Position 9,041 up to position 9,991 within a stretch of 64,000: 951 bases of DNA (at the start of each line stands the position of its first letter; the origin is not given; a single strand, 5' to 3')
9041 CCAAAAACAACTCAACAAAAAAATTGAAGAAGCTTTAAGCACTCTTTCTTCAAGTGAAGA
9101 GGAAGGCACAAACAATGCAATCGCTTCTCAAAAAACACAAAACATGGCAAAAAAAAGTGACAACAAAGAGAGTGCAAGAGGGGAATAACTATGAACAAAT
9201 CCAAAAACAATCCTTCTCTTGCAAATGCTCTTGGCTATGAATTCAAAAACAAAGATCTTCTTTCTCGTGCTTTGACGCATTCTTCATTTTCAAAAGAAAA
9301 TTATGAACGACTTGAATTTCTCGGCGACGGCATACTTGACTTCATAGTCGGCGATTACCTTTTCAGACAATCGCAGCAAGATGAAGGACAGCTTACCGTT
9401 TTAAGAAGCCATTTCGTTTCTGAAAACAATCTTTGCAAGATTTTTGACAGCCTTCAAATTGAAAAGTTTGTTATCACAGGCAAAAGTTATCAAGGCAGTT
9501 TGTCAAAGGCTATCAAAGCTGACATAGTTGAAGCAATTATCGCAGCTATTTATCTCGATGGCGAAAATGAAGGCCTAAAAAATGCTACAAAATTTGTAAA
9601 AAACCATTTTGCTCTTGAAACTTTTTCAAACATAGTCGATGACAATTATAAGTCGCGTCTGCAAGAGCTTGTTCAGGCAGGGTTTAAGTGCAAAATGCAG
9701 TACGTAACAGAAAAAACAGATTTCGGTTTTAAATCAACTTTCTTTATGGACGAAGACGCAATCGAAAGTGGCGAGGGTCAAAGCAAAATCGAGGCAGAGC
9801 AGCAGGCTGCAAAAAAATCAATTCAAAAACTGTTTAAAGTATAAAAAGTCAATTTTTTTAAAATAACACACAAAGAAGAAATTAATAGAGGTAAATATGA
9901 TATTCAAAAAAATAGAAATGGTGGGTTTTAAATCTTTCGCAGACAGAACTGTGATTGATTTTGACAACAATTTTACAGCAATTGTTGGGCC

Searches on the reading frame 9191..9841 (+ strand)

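Call 83: search_protein_families(library=pfam, proteins=[window:9191-9841:+], max_evalue=0.01)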
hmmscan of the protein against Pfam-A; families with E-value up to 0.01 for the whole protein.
seq(217 aa): 4 families
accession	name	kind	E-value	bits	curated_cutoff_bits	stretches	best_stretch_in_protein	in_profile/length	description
PF14622.11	Ribonucleas_3_3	-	3.6e-28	98.7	35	1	20-140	1-124/128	Ribonuclease-III-like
PF00636.31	Ribonuclease_3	-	1.3e-21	77.7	27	1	39-124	1-101/102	Ribonuclease III domain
PF00035.32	dsrm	-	1.2e-08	35.8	23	1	153-214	1-66/66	Double-stranded RNA binding motif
PF22935.1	RM44_endonuclase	-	0.0096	16.4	27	0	14-40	13-39/139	Large ribosomal subunit protein mL44, endonuclease domain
